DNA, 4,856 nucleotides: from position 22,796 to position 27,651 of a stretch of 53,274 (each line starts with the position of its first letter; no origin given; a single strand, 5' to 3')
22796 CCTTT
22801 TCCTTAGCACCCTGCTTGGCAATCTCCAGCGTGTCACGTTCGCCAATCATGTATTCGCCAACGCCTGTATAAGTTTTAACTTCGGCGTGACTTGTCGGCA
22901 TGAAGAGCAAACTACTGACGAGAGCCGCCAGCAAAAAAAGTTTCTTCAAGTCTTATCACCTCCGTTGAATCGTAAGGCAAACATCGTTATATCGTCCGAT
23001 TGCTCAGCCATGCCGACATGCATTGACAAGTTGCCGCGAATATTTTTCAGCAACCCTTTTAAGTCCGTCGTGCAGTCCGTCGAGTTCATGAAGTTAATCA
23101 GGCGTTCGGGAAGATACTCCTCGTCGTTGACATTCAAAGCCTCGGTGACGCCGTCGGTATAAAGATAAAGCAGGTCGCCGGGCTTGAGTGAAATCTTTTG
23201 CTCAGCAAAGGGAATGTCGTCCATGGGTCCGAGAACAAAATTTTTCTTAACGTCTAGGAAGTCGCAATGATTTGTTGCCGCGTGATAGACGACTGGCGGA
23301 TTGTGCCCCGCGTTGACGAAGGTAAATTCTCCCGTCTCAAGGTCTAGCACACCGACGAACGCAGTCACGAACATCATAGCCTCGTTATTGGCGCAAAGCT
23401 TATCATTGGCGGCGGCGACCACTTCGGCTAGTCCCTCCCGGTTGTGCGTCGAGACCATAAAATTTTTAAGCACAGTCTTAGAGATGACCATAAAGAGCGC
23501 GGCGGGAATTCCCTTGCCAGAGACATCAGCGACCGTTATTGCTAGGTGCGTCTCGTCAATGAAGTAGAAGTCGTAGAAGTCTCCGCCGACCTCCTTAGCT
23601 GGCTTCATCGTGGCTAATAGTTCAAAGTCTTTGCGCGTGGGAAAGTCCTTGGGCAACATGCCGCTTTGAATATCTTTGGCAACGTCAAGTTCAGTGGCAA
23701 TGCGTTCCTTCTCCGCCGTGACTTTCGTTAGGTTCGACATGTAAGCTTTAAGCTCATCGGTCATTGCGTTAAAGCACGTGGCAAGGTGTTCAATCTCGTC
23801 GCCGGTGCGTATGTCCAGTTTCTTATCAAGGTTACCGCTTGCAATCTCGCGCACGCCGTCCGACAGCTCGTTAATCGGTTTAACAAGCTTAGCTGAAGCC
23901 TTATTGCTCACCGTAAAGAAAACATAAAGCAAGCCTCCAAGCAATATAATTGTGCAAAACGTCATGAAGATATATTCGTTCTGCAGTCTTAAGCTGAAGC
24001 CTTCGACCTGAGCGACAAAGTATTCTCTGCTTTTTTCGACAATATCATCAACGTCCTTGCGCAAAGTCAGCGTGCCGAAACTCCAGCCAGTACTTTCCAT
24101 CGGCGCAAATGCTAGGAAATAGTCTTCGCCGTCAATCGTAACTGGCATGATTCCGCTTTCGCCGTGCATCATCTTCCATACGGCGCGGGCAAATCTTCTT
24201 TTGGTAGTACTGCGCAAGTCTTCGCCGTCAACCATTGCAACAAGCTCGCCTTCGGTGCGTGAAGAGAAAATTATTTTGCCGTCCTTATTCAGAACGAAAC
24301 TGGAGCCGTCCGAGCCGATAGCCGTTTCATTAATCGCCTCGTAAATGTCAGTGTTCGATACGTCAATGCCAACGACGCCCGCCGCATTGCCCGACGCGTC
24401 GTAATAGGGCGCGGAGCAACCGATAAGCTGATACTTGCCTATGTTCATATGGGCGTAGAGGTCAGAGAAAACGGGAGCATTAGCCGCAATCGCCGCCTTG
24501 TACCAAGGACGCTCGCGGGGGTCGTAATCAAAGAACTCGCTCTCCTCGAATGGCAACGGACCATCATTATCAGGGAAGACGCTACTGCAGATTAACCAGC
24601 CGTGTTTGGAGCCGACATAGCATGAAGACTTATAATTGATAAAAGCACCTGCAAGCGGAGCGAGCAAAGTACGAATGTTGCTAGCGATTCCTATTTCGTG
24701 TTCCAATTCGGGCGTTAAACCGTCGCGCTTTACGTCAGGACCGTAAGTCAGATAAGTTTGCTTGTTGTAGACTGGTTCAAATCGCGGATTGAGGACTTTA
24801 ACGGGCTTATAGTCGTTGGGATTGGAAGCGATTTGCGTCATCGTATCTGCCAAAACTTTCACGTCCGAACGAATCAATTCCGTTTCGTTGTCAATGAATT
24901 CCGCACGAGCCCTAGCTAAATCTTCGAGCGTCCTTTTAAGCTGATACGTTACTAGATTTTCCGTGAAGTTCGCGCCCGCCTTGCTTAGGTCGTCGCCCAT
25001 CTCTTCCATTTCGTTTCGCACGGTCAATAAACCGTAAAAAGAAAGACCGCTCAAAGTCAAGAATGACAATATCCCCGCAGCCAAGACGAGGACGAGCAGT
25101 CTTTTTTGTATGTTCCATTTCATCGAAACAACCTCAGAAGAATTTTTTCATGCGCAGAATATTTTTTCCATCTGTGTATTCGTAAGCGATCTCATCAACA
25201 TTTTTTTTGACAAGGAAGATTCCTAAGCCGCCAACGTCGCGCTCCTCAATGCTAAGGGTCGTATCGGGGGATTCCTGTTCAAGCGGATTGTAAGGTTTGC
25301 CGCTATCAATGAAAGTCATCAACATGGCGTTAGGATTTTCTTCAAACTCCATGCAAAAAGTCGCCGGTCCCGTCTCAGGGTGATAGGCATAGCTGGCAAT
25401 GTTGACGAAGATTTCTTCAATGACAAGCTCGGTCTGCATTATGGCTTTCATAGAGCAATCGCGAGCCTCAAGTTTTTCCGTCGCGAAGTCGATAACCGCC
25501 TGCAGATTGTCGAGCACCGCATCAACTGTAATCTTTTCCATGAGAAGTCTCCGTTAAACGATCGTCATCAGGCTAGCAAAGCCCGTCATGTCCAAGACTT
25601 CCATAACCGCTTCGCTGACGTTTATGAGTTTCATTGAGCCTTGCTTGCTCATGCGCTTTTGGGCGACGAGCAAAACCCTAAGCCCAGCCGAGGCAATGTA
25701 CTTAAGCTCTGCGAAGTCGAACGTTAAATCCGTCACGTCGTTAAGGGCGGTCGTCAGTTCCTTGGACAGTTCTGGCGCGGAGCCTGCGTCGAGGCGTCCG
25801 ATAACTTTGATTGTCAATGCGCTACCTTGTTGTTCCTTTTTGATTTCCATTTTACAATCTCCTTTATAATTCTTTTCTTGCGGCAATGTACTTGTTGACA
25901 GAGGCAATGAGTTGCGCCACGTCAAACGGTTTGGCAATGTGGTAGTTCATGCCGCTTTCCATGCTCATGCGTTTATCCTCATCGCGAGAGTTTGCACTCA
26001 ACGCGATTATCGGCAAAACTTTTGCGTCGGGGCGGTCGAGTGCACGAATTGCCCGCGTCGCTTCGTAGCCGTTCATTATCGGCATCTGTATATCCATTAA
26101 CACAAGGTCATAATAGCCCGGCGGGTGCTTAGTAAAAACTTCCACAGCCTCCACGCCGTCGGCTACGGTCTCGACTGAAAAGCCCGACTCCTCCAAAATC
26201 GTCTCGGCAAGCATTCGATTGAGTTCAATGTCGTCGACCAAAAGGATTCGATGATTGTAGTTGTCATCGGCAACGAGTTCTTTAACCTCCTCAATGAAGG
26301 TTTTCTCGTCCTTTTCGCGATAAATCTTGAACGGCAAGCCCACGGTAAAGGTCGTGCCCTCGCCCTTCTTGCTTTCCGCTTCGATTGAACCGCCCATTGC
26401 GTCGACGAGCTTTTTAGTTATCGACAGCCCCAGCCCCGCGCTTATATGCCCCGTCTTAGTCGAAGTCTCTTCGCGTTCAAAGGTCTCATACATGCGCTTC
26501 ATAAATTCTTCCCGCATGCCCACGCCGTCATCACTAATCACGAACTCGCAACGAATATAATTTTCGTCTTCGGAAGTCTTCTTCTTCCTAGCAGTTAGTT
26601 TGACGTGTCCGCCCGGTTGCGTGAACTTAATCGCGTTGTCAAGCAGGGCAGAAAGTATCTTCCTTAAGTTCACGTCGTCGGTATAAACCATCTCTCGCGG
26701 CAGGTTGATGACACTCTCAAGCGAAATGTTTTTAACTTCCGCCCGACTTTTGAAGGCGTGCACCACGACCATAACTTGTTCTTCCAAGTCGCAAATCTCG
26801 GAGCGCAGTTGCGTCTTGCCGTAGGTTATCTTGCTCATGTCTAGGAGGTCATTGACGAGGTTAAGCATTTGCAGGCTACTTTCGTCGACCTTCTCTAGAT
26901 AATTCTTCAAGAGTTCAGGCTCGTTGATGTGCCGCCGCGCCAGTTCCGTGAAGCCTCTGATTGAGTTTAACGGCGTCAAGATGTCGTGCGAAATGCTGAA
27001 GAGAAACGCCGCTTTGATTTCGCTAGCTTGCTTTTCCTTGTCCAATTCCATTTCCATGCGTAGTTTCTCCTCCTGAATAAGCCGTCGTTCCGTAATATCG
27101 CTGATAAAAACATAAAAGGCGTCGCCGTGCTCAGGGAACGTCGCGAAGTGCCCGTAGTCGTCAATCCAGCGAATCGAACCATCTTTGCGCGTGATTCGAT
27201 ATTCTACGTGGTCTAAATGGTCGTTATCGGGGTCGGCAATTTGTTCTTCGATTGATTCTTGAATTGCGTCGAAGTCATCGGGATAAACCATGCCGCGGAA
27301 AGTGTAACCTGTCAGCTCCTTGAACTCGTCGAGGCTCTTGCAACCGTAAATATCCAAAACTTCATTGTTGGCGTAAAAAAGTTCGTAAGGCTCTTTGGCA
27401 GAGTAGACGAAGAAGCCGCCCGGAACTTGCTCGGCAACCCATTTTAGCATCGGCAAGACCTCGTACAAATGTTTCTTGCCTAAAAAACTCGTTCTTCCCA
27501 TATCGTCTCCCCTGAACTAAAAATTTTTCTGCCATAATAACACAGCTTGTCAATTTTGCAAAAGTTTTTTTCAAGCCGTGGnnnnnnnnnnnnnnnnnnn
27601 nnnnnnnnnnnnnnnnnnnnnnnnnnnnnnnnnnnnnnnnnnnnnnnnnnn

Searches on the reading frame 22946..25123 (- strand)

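Call 7: search_protein_families(library=pfam, proteins=[window:22946-25123:-], max_evalue=0.001)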
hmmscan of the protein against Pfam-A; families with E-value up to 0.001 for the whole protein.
window:22946-25123:- (725 aa): 5 families
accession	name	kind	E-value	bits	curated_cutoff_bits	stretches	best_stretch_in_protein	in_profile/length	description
PF07228.17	SpoIIE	-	2.2e-47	161.9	25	1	524-719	2-191/192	Stage II sporulation protein E (SpoIIE)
PF02743.24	dCache_1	-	1.1e-23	84.5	45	1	195-349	88-237/240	Cache domain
PF00672.30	HAMP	-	2.7e-12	47.3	25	1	412-459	5-52/53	HAMP domain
PF22673.2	MCP-like_PDC_1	-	1.5e-08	35.5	27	1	198-260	50-111/113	Methyl-accepting chemotaxis protein-like, first PDC sensor domain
PF17201.10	Cache_3-Cache_2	-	9.7e-05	22.2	27.7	1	250-364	177-295/299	Cache 3/Cache 2 fusion domain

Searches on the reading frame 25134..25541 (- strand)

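Call 7: search_protein_families(library=pfam, proteins=[window:25134-25541:-], max_evalue=0.001)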
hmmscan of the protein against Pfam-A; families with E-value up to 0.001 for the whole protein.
window:25134-25541:- (135 aa): 1 family
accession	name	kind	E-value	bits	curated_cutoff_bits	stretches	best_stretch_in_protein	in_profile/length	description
PF13581.12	HATPase_c_2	-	2.1e-20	73.5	27.4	1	9-133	4-127/127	Histidine kinase-like ATPase domain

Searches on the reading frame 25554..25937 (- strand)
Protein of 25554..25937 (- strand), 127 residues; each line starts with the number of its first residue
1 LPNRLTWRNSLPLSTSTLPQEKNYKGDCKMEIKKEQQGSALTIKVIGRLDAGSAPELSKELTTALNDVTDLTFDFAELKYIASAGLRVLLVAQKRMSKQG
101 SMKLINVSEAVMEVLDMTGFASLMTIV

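Call 7: search_protein_families(library=pfam, proteins=[window:25554-25937:-], max_evalue=0.001)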
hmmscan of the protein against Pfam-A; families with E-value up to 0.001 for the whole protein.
window:25554-25937:- (127 aa): 2 families
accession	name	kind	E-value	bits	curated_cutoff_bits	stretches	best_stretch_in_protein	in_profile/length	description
PF01740.26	STAS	-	1.5e-14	54.1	22.6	1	32-126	2-99/106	STAS domain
PF13466.11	STAS_2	-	6.2e-12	46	29.2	1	44-120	2-79/80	STAS domain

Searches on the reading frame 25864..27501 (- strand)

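Call 7: search_protein_families(library=pfam, proteins=[window:25864-27501:-], max_evalue=0.001)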
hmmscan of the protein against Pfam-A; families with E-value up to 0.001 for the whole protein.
window:25864-27501:- (545 aa): 4 families
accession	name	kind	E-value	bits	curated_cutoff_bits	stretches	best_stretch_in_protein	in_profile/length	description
PF00072.30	Response_reg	-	9.7e-27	93.8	30.2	1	419-535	1-110/111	Response regulator receiver domain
PF02518.31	HATPase_c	-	4.8e-25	88.6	26.4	1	275-392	2-110/111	Histidine kinase-, DNA gyrase B-, and HSP90-like ATPase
PF00512.31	HisKA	-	8.8e-18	64.6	26.9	1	164-227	3-65/66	His Kinase A (phospho-acceptor) domain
PF08447.18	PAS_3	-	2.1e-10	41.1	25.6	1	42-127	2-81/89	PAS fold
